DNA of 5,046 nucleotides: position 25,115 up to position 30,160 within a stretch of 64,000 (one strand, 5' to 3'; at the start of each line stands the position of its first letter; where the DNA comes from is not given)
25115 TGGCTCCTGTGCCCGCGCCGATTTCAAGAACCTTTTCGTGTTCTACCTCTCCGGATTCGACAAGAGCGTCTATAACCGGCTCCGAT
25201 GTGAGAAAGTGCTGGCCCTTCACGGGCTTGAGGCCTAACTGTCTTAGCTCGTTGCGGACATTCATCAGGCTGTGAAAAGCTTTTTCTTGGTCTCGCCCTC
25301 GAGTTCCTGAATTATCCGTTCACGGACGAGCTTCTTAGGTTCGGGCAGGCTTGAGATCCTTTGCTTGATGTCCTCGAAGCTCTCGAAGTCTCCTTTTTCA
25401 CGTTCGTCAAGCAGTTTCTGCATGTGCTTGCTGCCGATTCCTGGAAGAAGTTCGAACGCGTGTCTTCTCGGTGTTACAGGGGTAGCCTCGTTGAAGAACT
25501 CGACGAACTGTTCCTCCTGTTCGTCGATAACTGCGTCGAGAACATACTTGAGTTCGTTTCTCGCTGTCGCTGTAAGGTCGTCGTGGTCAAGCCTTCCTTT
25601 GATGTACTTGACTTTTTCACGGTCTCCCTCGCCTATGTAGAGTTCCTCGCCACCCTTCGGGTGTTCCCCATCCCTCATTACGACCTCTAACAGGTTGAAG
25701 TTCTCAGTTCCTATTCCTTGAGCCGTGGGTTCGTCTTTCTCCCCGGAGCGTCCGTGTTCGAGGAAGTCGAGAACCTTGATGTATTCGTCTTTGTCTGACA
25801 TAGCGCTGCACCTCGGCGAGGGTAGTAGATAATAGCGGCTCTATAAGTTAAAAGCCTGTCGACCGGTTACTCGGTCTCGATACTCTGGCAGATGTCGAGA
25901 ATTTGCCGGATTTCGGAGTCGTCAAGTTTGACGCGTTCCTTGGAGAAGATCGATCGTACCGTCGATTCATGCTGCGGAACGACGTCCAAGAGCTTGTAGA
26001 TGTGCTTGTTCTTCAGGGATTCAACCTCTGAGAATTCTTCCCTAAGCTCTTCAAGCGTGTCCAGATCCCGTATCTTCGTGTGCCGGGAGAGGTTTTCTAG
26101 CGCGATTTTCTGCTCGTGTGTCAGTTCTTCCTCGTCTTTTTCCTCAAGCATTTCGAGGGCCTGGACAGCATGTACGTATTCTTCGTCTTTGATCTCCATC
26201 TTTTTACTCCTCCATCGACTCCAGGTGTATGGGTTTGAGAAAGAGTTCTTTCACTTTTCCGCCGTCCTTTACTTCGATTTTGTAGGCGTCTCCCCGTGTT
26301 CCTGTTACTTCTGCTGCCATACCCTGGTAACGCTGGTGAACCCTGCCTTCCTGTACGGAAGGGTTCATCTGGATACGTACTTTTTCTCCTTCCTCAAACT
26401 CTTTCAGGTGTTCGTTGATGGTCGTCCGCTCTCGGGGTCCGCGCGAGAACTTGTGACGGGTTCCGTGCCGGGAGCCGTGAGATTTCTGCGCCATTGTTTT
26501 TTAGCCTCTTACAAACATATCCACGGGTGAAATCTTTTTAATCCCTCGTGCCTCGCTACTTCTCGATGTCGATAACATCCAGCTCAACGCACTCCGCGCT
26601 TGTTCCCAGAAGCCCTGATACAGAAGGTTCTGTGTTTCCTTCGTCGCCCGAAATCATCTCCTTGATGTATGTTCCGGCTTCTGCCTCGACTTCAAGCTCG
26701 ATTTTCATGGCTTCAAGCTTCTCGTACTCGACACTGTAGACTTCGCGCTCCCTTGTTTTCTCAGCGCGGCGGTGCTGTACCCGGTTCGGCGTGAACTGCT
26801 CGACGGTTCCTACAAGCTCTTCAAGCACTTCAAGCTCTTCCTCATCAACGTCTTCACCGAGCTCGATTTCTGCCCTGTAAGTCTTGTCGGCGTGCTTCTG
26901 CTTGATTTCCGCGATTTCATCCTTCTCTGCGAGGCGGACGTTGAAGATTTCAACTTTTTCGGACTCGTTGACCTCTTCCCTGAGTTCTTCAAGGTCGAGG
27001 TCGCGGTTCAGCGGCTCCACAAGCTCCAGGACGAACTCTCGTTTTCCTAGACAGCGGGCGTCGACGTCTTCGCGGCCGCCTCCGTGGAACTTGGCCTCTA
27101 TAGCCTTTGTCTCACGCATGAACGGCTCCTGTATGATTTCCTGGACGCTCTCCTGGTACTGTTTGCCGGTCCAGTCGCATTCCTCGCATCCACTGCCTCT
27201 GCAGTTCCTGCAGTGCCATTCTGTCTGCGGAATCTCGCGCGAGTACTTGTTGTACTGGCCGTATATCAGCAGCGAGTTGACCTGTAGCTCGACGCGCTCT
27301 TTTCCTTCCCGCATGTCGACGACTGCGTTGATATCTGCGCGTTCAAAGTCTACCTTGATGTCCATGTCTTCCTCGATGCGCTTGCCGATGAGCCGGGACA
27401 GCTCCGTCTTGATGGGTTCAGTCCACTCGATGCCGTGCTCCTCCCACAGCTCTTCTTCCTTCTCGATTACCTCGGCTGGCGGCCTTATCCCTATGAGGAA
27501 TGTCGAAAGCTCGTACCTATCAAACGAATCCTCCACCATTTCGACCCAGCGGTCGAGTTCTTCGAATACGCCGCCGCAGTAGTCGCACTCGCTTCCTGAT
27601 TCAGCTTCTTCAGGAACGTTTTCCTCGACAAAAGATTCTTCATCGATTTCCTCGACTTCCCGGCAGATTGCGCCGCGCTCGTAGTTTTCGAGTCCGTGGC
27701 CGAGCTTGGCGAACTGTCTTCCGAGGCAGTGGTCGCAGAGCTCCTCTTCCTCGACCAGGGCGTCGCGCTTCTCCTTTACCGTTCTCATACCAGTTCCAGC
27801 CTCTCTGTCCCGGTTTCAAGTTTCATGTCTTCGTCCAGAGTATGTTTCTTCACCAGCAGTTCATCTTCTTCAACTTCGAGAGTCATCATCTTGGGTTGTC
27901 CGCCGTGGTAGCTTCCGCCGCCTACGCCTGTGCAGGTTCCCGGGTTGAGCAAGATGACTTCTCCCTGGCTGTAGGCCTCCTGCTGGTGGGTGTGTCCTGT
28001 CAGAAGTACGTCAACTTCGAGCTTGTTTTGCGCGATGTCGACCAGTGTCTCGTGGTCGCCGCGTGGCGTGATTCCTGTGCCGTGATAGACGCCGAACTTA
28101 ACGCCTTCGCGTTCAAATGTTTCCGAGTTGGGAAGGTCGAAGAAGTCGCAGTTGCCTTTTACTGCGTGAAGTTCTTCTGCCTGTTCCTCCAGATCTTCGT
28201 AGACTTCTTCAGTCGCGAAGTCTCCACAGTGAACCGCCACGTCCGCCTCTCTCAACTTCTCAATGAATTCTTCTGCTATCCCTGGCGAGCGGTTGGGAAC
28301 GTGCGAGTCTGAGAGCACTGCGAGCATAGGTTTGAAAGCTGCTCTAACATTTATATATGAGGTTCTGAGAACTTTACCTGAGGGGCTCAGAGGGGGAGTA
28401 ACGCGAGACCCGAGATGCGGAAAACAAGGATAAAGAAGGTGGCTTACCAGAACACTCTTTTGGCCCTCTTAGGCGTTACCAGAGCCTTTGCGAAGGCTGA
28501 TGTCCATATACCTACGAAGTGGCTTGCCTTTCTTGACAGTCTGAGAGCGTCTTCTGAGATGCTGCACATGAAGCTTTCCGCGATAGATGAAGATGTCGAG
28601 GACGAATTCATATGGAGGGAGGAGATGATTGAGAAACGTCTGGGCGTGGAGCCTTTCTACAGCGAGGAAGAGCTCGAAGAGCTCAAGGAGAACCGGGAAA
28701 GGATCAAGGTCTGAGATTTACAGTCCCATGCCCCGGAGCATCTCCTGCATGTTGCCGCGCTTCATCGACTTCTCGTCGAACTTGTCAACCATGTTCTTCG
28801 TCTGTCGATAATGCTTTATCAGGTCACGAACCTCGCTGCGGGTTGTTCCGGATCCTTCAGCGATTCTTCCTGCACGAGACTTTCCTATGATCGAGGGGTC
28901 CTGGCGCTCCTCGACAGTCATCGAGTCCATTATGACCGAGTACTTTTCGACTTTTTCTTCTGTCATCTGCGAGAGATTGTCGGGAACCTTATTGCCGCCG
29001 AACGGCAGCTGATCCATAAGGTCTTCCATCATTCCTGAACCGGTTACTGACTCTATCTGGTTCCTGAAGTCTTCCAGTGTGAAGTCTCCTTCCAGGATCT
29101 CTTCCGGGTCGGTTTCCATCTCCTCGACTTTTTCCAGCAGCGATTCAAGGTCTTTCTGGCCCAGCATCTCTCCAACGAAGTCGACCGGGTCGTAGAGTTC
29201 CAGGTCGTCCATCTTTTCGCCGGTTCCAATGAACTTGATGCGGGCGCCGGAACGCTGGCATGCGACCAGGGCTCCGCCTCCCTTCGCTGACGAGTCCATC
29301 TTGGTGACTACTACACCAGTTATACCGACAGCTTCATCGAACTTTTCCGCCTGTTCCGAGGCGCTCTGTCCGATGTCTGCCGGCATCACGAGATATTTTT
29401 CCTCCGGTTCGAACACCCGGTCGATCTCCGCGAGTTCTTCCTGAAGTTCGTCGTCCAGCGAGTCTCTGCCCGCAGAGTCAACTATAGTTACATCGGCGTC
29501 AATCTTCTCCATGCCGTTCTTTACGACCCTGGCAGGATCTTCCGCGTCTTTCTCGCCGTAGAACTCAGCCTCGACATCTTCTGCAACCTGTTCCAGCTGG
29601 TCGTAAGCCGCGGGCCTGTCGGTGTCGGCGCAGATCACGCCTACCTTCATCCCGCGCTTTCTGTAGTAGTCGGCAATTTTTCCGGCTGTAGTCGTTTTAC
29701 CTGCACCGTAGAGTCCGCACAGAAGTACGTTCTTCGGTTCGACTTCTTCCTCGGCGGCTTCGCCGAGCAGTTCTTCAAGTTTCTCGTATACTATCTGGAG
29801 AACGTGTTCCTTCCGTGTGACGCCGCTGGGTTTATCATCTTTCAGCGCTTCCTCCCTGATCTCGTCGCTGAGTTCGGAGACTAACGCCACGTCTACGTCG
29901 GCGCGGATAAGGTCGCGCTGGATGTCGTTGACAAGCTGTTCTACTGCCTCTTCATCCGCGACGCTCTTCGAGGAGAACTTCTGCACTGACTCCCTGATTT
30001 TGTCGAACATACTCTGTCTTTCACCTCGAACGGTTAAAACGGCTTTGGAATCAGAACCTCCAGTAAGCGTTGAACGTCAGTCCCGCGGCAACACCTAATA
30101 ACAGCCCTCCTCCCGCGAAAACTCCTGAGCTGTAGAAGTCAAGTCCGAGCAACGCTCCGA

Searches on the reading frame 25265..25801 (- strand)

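Call 91: search_protein_families(library=pfam, proteins=[window:25265-25801:-], max_evalue=0.00001)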
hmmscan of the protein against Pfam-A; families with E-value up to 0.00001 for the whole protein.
window:25265-25801:- (178 aa): 1 family
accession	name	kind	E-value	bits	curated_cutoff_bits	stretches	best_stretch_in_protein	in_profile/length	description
PF04919.18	DUF655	-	7.4e-56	189.4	22.2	1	5-177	2-180/181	Protein of unknown function (DUF655)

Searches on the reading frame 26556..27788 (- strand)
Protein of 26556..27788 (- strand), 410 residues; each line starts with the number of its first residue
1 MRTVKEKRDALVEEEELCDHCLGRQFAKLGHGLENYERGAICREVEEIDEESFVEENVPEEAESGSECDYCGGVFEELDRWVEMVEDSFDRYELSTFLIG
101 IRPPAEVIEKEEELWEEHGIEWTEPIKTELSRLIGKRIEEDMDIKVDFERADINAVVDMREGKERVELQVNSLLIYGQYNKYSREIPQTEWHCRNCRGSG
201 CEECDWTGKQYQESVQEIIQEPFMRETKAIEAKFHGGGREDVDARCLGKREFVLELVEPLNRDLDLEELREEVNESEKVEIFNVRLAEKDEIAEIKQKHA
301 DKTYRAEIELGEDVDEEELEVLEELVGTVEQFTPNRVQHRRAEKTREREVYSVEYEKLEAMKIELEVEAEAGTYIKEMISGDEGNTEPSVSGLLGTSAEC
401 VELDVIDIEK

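Call 91: search_protein_families(library=pfam, proteins=[window:26556-27788:-], max_evalue=0.00001)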
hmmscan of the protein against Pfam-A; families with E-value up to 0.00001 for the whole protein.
window:26556-27788:- (410 aa): 2 families
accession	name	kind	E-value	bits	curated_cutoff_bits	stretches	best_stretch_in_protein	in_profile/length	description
PF21238.2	Pus10_C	-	2.4e-65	220.8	27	1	175-409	2-232/232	Pus10, C-terminal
PF22023.1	Pus10_THUMP_arc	-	2.1e-24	85.9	28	1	81-158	1-78/78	Pus10 THUMP domain, archaeal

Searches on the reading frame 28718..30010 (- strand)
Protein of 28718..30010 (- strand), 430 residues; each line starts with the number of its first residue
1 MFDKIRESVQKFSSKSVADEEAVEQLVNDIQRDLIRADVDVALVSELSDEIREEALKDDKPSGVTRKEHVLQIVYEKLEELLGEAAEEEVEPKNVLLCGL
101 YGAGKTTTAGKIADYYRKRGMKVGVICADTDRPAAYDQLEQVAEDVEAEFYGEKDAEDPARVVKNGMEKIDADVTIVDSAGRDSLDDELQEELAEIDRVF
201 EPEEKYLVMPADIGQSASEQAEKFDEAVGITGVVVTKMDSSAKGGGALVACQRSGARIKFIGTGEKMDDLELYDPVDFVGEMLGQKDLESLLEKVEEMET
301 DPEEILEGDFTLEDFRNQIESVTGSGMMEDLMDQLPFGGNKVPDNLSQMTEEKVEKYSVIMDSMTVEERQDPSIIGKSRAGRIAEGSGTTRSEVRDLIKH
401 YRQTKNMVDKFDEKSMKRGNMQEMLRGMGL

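Call 91: search_protein_families(library=pfam, proteins=[window:28718-30010:-], max_evalue=0.00001)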
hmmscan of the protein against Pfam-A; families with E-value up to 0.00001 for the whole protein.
window:28718-30010:- (430 aa): 3 families
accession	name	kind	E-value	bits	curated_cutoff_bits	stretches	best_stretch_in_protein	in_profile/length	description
PF00448.28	SRP54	-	2.8e-61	207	22.7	1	93-283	2-195/196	SRP54-type protein, GTPase domain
PF02978.25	SRP_SPB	-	3.8e-26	91.7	27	1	309-408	1-91/91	Signal peptide binding domain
PF02881.24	SRP54_N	-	1e-13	51.7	22.4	1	2-78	2-75/75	SRP54-type protein, helical bundle domain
